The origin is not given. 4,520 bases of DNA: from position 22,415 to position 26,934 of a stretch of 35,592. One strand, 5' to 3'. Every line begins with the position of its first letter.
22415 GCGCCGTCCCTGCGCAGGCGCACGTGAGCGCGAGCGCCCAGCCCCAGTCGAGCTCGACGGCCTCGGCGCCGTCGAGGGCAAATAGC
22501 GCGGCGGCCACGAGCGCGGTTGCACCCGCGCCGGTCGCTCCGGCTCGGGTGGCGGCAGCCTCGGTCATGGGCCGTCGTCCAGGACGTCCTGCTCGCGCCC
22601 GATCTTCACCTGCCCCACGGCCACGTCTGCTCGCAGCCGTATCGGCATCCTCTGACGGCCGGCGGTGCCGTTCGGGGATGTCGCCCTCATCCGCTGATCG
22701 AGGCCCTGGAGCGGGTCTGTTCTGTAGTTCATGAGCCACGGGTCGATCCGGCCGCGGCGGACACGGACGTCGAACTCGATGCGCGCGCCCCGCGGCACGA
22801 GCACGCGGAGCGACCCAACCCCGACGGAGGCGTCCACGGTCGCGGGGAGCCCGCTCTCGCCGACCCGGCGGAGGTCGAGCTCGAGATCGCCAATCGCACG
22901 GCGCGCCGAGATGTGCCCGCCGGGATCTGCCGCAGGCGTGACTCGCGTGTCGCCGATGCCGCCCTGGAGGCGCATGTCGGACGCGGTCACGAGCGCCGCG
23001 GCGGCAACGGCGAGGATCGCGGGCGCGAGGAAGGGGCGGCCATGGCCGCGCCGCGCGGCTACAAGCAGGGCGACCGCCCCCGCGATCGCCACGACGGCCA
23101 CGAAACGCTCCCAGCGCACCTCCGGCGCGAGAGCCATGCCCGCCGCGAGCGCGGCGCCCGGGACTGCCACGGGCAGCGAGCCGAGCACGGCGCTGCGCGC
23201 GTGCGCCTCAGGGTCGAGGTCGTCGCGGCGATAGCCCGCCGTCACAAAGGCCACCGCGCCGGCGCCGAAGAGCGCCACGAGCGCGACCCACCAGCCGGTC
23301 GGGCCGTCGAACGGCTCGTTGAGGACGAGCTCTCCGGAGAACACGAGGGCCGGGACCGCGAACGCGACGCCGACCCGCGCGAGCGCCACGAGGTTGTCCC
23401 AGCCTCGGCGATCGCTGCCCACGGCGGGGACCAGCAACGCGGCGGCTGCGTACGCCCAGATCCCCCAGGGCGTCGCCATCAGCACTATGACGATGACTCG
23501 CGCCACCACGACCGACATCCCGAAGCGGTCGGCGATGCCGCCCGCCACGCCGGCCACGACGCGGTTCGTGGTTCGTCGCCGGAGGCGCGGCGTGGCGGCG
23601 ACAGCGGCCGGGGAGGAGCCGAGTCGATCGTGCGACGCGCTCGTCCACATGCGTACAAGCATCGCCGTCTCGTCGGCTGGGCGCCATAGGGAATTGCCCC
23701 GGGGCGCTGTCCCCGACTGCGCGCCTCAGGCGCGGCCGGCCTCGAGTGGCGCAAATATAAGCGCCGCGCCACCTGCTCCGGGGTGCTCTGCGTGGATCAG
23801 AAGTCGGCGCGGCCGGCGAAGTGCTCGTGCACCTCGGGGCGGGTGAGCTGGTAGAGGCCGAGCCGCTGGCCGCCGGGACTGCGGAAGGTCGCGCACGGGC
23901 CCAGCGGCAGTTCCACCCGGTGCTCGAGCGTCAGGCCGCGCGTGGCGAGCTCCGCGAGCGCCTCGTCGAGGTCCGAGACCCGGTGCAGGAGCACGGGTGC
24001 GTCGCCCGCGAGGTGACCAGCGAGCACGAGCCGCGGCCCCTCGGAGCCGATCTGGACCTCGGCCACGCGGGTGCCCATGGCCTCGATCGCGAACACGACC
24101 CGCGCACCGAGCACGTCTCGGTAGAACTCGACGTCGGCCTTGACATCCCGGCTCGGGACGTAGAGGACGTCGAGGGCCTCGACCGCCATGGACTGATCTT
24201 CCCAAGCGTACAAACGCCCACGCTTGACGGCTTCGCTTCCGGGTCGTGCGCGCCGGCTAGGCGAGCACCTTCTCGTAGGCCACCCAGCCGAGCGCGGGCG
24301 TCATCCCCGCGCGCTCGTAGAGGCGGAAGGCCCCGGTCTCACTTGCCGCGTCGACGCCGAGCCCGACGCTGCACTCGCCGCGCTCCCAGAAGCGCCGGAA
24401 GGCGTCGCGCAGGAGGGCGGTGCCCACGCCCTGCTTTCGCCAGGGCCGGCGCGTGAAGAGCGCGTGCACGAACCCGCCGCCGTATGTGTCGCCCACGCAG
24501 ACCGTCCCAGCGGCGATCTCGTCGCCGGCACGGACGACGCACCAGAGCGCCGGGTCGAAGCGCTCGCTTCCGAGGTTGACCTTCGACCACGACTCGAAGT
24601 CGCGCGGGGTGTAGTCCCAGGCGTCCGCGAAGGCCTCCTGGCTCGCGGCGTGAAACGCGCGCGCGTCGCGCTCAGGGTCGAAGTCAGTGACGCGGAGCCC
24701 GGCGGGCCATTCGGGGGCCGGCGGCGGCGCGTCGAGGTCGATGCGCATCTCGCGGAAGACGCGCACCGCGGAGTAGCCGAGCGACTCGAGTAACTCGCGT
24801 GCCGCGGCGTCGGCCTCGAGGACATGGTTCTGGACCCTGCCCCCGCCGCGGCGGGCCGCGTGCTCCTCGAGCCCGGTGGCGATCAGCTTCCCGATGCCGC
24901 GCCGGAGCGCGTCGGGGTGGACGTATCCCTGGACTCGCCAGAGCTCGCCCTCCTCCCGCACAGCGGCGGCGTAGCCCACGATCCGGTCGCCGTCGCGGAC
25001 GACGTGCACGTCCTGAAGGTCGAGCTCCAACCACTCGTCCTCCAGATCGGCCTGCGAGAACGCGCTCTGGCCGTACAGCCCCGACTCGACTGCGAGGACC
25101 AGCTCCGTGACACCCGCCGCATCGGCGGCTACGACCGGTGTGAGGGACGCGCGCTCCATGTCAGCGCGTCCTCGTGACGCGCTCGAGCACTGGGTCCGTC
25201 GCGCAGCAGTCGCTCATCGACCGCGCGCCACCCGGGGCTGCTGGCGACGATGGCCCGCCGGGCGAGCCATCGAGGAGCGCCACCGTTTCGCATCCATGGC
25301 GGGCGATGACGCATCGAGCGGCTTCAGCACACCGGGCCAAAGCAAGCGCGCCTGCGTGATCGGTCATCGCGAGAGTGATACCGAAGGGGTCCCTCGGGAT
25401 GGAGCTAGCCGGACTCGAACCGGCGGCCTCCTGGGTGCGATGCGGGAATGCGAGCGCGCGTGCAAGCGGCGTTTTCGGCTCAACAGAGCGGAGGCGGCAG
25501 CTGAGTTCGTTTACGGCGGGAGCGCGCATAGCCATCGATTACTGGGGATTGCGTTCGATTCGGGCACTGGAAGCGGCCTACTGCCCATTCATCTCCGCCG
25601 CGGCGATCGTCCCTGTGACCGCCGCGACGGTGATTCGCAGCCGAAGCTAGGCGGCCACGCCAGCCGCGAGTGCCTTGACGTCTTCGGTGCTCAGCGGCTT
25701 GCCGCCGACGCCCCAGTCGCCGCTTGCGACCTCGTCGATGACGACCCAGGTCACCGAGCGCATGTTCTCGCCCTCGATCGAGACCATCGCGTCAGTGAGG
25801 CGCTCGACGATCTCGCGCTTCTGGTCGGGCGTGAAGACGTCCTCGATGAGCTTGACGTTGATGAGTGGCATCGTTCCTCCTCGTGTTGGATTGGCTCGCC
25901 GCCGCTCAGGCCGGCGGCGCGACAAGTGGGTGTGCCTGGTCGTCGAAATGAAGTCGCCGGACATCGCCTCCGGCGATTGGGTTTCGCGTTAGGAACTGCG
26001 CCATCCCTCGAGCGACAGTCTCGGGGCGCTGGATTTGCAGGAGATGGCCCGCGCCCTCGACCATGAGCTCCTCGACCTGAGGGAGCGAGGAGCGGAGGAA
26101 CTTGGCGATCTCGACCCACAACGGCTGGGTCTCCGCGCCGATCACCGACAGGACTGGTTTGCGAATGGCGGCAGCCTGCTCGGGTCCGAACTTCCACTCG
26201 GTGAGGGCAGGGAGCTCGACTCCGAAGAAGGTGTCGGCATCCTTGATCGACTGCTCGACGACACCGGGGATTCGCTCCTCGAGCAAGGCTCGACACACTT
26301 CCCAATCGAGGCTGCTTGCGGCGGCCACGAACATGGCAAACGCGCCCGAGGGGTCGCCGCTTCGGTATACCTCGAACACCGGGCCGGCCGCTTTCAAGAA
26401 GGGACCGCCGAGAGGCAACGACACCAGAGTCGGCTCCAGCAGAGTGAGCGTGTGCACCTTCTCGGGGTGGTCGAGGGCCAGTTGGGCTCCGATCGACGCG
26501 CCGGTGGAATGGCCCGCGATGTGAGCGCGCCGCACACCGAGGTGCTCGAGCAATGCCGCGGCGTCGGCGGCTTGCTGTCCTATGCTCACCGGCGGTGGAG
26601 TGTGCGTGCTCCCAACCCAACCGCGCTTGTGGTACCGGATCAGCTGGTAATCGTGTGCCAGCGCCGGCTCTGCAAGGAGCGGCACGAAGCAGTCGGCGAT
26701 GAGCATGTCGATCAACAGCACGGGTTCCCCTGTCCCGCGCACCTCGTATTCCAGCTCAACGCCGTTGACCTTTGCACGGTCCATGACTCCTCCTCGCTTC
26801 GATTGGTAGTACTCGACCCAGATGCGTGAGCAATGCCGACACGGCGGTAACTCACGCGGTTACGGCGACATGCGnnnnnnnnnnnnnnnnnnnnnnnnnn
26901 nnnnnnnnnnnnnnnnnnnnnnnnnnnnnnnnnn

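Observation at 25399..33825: Three direct copies of an element tipped by a tRNA-Ala-like 3' half, with no intact tRNA and no integrase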

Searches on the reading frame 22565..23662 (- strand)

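Call 11: search_protein_families(library=pfam, proteins=[window:22565-23662:-], max_evalue=0.01)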
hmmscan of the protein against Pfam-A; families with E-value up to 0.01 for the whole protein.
window:22565-23662:- (365 aa): 2 families
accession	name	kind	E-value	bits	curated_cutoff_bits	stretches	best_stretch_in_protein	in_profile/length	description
PF04024.17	PspC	-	3.8e-14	52.7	25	1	26-80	2-57/58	PspC domain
PF09922.15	LiaF-like_C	-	0.0019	18.5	29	1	250-307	16-73/114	Cell wall-active antibiotics response LiaF, C-terminal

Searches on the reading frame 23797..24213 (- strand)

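Call 11: search_protein_families(library=pfam, proteins=[window:23797-24213:-], max_evalue=0.01)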
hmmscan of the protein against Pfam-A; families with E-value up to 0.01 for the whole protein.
window:23797-24213:- (138 aa): 1 family
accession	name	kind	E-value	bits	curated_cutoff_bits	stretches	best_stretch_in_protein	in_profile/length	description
PF00903.31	Glyoxalase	-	2.2e-05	25.3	20.6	1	18-99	6-98/121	Glyoxalase/Bleomycin resistance protein/Dioxygenase superfamily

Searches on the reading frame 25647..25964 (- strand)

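Call 11: search_protein_families(library=pfam, proteins=[window:25647-25964:-], max_evalue=0.01)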
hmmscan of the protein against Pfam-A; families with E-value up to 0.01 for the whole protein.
window:25647-25964:- (105 aa): 1 family
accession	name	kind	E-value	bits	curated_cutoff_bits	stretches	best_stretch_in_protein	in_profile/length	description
PF01361.26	Tautomerase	-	4e-16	59.1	22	1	33-93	1-59/60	Tautomerase enzyme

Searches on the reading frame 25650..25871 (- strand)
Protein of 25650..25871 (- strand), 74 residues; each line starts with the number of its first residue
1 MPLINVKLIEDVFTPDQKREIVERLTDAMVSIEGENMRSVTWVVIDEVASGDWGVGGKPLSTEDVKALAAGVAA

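Call 21: find_encoding_contigs(protein=window:25650-25871:-, flank=10000, max_places=10)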
Protein seq(74 aa) (74 aa): 9 contigs read that carry it; 9 places shown.
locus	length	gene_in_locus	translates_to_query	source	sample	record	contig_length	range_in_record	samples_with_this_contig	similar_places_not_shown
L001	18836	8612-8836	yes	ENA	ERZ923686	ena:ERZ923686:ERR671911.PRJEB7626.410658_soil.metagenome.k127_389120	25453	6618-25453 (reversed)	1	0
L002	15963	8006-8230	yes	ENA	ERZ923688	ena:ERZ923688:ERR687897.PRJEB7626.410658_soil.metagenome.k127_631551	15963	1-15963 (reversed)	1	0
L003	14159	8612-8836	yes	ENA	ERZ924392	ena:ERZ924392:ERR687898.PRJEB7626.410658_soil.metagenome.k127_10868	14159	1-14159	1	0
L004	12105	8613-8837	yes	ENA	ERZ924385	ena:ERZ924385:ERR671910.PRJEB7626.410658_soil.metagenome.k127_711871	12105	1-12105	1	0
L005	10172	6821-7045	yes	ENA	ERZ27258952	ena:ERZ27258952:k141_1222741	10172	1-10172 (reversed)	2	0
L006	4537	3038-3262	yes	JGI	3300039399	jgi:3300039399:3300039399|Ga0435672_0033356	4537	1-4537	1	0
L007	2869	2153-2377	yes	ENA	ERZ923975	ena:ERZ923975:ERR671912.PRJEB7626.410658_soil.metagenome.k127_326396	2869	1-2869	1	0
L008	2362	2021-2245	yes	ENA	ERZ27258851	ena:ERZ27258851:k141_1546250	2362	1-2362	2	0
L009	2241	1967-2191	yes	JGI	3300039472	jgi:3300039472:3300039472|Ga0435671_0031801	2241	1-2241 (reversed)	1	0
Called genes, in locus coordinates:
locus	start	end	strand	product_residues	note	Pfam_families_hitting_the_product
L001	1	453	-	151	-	?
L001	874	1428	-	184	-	PF14340:DUF4395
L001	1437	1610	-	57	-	PF06348:DUF1059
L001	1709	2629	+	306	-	PF13230:GATase_4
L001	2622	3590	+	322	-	PF00027:cNMP_binding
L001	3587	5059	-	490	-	PF00266:Aminotran_5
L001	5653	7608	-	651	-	PF17874:TPR_MalT (faint)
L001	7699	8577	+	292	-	PF12697:Abhydrolase_6, PF00561:Abhydrolase_1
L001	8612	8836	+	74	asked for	PF01361:Tautomerase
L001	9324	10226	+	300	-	PF13302:Acetyltransf_3 (faint), PF13480:Acetyltransf_6 (faint), PF00583:Acetyltransf_1, PF13673:Acetyltransf_10 (weak), PF13508:Acetyltransf_7, PF08445:FR47 (faint), PF00583:Acetyltransf_1, PF13508:Acetyltransf_7 (weak)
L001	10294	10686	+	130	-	PF00903:Glyoxalase (faint)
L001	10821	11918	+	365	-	PF04024:PspC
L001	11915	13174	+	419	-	PF13581:HATPase_c_2, PF02518:HATPase_c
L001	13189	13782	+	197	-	PF00072:Response_reg, PF00196:GerE, PF04545:Sigma70_r4 (faint), PF08281:Sigma70_r4_2 (weak)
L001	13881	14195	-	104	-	-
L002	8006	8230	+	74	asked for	PF01361:Tautomerase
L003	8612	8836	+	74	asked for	PF01361:Tautomerase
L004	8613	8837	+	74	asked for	PF01361:Tautomerase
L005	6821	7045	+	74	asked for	PF01361:Tautomerase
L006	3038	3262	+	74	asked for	PF01361:Tautomerase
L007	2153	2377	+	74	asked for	PF01361:Tautomerase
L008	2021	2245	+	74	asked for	PF01361:Tautomerase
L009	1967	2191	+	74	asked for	PF01361:Tautomerase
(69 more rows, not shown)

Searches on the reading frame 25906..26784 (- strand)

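Call 11: search_protein_families(library=pfam, proteins=[window:25906-26784:-], max_evalue=0.01)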
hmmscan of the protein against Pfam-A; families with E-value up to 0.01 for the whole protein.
window:25906-26784:- (292 aa): 4 families
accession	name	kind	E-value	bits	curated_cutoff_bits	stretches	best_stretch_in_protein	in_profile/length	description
PF00561.26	Abhydrolase_1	-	2.5e-16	60.5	25.8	1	40-254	21-245/245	alpha/beta hydrolase fold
PF12697.13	Abhydrolase_6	-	8.8e-13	49.9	26.3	1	35-259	19-216/217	Alpha/beta hydrolase family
PF12146.15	Hydrolase_4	-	0.00053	19.8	27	1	43-121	29-112/239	Serine aminopeptidase, S33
PF03096.20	Ndr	-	0.0043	16.3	23.3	0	67-119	81-133/283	Ndr family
